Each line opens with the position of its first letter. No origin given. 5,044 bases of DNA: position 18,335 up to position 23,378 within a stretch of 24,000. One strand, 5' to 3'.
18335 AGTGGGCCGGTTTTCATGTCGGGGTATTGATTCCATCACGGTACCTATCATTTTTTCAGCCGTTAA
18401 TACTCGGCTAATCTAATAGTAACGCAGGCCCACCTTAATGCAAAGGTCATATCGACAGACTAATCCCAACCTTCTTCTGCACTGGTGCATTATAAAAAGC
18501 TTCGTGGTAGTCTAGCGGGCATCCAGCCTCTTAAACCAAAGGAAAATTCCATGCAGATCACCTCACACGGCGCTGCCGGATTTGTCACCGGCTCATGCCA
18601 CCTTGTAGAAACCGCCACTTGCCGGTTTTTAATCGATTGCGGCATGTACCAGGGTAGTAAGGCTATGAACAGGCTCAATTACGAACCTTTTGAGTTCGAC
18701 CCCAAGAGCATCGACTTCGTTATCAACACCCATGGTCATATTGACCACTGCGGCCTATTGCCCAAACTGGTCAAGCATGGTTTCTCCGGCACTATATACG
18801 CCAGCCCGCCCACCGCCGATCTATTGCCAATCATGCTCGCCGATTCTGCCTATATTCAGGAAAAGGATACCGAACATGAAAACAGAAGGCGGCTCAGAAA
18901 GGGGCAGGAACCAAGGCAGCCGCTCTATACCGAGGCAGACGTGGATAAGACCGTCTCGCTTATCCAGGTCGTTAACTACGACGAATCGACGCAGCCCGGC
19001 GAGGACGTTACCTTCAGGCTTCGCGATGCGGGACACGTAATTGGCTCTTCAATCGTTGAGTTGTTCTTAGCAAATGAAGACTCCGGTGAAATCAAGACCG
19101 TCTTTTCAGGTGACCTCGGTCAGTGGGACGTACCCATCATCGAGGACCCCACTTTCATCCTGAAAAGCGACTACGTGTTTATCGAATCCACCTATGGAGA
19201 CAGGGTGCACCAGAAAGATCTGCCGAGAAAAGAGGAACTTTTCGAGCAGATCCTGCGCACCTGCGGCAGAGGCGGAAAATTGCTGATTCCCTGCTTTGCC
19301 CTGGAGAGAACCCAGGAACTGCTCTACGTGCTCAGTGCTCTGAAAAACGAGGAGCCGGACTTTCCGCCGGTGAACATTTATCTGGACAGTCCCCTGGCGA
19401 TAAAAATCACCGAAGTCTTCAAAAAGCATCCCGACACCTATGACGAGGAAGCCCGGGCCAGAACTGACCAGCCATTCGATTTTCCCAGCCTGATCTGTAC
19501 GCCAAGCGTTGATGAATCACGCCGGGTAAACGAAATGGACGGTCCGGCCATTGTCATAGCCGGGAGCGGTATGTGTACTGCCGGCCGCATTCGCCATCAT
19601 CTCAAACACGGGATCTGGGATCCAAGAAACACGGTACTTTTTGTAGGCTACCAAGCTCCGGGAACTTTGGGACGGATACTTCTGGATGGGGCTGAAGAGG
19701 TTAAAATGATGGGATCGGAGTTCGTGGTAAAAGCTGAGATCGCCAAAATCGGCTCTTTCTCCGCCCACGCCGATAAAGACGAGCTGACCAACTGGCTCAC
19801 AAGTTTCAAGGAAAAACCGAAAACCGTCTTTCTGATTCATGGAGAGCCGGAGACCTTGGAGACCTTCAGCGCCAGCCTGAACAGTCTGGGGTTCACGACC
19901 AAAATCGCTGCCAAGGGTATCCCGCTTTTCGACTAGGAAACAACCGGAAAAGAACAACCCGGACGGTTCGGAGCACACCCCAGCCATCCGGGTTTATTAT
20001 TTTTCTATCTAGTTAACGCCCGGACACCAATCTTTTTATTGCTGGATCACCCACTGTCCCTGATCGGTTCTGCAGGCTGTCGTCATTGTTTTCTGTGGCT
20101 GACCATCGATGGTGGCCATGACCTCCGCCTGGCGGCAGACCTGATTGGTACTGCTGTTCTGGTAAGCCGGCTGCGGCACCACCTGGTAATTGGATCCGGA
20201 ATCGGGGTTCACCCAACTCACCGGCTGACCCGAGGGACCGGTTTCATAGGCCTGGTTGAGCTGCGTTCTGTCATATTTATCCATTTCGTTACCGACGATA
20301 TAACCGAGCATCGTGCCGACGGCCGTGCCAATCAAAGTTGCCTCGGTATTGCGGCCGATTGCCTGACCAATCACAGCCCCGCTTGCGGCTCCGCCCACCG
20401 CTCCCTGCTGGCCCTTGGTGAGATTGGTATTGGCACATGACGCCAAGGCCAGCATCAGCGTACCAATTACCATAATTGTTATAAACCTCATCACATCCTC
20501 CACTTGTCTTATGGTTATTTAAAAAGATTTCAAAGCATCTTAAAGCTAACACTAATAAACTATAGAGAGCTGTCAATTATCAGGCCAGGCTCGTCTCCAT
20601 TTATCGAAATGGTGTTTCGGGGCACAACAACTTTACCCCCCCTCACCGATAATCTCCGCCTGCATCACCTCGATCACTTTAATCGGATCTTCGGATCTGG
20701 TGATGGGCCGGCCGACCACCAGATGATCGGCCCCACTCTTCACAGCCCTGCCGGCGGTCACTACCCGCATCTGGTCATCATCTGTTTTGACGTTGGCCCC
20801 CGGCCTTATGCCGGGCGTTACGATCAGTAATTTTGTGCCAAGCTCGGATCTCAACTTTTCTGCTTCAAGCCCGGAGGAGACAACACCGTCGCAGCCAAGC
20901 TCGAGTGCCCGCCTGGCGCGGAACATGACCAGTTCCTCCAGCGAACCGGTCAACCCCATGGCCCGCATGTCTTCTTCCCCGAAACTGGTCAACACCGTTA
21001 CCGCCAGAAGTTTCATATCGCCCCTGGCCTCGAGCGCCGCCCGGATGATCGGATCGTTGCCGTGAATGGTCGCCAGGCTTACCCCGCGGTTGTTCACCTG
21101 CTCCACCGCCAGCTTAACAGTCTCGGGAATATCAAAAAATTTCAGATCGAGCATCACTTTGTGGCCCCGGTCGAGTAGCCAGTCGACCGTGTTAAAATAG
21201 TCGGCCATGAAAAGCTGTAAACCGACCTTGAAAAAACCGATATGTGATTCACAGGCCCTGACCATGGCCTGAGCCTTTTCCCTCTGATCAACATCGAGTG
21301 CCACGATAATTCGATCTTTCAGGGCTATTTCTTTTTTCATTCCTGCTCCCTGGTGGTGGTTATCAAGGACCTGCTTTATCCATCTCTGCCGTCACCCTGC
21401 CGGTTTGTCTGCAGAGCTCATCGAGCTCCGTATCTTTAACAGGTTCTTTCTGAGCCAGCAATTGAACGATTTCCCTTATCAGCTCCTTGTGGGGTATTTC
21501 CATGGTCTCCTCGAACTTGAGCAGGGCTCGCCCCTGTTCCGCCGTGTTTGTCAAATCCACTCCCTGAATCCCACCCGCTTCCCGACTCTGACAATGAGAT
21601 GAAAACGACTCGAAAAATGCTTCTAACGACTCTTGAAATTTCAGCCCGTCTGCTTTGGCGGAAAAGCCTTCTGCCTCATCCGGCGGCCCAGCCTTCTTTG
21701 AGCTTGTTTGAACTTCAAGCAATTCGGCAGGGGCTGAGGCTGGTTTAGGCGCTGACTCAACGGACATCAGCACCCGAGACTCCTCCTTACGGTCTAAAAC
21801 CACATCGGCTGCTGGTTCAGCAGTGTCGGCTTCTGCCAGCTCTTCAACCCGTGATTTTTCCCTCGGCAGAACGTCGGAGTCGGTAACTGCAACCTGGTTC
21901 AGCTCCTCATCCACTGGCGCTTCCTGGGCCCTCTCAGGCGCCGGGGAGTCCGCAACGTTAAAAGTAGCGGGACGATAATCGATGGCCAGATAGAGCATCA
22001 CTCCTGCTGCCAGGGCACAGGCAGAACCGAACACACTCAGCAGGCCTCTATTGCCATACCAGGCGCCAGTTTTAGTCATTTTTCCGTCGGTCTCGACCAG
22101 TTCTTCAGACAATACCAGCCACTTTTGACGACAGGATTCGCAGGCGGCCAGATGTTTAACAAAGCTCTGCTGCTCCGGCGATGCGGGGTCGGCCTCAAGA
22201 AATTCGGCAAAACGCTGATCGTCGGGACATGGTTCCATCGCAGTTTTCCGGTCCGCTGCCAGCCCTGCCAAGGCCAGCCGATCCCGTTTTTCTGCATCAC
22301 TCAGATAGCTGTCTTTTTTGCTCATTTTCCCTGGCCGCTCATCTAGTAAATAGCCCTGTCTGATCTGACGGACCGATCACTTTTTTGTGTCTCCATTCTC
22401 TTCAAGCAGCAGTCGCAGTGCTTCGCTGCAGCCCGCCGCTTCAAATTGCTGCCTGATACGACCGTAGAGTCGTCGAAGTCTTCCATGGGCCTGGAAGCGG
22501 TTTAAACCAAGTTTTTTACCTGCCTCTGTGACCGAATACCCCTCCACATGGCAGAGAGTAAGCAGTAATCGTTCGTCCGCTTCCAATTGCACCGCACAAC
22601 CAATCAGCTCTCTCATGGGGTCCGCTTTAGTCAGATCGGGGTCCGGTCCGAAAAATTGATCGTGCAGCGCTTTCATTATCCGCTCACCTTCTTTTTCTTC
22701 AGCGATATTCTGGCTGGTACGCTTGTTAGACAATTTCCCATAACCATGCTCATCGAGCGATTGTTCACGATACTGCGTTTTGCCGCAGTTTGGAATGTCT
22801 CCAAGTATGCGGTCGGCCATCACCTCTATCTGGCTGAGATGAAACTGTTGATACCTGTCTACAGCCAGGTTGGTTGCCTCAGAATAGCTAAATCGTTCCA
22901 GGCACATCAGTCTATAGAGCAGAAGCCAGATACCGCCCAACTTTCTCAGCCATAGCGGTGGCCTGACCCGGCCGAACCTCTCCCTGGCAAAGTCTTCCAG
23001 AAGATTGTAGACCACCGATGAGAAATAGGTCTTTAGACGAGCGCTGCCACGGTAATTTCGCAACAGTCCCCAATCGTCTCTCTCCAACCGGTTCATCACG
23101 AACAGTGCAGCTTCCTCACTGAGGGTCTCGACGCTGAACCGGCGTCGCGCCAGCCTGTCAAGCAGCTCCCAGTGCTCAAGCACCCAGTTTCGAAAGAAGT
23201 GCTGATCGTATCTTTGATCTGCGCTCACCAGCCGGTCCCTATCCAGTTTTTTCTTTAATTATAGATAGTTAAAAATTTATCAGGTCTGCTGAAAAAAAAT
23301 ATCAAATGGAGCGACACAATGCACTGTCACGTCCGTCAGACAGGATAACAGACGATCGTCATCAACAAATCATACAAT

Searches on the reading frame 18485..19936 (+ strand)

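Call 19: search_protein_families(library=ncbifam, proteins=[window:18485-19936:+], max_evalue=0.00001)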
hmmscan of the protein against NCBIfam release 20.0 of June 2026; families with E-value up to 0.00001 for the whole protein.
window:18485-19936:+ (483 aa): 4 families
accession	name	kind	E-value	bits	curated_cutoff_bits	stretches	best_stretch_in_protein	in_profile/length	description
NF045584.1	cas14_MBL_CASP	equivalog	4.4e-114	382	800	1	23-466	1-425/612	type VII CRISPR-associated protein Cas14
TIGR03675.1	arCOG00543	equivalog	1.6e-85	287.7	580.2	1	18-467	170-613/631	beta-CASP ribonuclease aCPSF1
TIGR04122.1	Xnuc_lig_assoc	equivalog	1.7e-10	40.2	325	1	161-365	65-259/326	ligase-associated DNA damage response exonuclease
NF033105.1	bla_subclass_B3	equivalog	6.2e-07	29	240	1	37-114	24-99/257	subclass B3 metallo-beta-lactamase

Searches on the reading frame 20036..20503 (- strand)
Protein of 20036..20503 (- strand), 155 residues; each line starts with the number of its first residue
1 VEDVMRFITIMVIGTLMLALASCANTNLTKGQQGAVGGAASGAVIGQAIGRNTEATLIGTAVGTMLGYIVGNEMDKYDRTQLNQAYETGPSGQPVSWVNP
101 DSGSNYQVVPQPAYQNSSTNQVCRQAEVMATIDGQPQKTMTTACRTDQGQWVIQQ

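Call 19: search_protein_families(library=ncbifam, proteins=[window:20036-20503:-], max_evalue=0.00001)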
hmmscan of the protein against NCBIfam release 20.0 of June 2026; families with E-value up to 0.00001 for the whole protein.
window:20036-20503:- (155 aa): 1 family
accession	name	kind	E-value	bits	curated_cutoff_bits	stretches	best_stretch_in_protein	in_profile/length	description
NF053611.1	YiaD_Gzip_OmpA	equivalog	2.8e-12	46.8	175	1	15-86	5-82/206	YiaD family glycine zipper/OmpA-like lipoprotein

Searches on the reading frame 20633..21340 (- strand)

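Call 19: search_protein_families(library=ncbifam, proteins=[window:20633-21340:-], max_evalue=0.00001)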
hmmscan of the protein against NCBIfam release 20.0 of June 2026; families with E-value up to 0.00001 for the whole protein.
window:20633-21340:- (235 aa): 3 families
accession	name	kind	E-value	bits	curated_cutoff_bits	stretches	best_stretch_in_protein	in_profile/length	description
NF001273.0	PRK00230.1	equivalog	9.4e-69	231.3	193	1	8-230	4-229/233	orotidine-5'-phosphate decarboxylase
TIGR01740.1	pyrF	equivalog_domain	1.3e-47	162.3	92.3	1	12-224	2-213/216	orotidine-5'-phosphate decarboxylase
NF010386.0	PRK13813.1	equivalog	1.6e-39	135.7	208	1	8-230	4-213/216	orotidine 5'-phosphate decarboxylase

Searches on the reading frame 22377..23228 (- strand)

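Call 19: search_protein_families(library=ncbifam, proteins=[window:22377-23228:-], max_evalue=0.00001)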
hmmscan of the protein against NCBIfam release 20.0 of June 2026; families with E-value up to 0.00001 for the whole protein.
window:22377-23228:- (283 aa): 1 family
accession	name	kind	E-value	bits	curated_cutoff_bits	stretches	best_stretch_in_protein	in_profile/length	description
TIGR02937.1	sigma70-ECF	superfamily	6.6e-10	38.8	42.9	1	50-261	41-164/165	sigma-70 family RNA polymerase sigma factor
